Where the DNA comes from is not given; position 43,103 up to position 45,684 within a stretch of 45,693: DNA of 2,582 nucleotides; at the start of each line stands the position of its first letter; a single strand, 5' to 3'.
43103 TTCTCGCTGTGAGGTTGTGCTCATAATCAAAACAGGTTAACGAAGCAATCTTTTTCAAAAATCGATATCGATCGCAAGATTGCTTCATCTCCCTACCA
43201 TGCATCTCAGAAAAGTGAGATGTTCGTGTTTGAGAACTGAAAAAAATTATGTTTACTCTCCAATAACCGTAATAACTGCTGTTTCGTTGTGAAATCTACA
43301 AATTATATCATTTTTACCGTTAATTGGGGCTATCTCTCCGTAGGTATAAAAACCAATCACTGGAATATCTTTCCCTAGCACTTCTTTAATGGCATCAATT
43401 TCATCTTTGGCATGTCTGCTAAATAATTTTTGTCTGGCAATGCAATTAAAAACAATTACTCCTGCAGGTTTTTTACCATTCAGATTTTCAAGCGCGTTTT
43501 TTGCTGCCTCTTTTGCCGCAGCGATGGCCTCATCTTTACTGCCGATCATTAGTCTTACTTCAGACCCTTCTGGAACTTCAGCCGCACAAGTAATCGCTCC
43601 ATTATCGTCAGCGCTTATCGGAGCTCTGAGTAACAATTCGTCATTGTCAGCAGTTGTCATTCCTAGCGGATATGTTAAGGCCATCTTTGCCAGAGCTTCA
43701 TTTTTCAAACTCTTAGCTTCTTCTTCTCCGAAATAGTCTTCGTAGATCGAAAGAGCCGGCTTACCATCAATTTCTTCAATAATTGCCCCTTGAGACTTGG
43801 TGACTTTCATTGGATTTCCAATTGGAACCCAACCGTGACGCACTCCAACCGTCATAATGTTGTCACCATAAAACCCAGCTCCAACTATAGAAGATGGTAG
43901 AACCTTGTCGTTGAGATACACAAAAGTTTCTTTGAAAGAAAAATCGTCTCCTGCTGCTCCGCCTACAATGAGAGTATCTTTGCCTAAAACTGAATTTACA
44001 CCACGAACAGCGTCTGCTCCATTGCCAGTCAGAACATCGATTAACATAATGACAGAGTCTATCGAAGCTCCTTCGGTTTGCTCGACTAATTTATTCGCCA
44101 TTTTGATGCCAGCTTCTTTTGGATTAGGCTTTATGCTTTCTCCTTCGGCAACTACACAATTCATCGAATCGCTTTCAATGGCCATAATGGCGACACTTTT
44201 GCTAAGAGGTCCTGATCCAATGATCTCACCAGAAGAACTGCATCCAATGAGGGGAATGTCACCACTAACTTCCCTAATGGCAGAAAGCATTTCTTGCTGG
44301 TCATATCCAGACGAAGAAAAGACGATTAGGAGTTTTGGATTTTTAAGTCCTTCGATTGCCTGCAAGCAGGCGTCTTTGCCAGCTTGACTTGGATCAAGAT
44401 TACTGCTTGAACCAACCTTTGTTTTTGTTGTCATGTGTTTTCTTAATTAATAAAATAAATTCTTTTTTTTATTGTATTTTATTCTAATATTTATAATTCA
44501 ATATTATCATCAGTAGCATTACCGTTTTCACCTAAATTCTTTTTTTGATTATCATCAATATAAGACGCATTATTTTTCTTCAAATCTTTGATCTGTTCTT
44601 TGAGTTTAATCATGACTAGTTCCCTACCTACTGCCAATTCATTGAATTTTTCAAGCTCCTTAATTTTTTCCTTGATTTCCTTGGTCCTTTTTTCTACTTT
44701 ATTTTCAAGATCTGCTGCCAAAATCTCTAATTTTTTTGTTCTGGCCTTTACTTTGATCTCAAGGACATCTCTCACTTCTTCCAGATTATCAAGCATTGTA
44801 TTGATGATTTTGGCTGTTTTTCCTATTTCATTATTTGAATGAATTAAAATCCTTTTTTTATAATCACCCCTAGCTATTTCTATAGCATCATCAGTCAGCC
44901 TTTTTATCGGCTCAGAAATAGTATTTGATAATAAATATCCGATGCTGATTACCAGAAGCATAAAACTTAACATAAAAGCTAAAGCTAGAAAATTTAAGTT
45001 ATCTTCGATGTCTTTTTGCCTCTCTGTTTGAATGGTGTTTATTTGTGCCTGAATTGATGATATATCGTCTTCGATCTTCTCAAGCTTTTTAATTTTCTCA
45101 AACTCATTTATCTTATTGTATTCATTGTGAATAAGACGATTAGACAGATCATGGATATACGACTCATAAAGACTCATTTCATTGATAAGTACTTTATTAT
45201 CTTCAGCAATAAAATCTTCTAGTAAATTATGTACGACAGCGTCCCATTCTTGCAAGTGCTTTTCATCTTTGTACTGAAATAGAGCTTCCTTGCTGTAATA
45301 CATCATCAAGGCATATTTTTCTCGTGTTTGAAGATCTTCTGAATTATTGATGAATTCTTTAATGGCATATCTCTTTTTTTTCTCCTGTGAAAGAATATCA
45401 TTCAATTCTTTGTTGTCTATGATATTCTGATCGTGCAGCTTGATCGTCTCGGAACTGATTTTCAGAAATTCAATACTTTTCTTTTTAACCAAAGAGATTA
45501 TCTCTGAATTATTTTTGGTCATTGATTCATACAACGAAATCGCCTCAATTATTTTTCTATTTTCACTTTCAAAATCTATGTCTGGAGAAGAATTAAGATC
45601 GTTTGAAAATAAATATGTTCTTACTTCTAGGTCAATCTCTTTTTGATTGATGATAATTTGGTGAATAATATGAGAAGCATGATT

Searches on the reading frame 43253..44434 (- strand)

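Call 10: search_protein_families(library=pfam, proteins=[window:43253-44434:-], max_evalue=0.01)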
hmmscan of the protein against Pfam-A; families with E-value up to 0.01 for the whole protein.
window:43253-44434:- (393 aa): 2 families
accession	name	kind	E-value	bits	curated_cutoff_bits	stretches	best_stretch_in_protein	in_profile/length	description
PF08495.15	FIST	-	2.1e-50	171.7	23.2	1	34-225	1-189/189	FIST N domain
PF10442.14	FIST_C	-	3.3e-40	137.7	28.5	1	227-370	1-131/131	FIST C domain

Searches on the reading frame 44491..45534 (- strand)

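Call 10: search_protein_families(library=pfam, proteins=[window:44491-45534:-], max_evalue=0.01)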
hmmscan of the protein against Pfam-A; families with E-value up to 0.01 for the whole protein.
window:44491-45534:- (347 aa): 3 families
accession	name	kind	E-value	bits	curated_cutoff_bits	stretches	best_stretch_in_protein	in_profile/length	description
PF00672.30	HAMP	-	5.4e-12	46.3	25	1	201-253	1-53/53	HAMP domain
PF00435.27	Spectrin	-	0.0074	17.2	29.9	0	233-296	25-87/105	Spectrin repeat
PF14282.11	FlxA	-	0.0089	16.6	26.3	1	140-178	40-78/101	FlxA-like protein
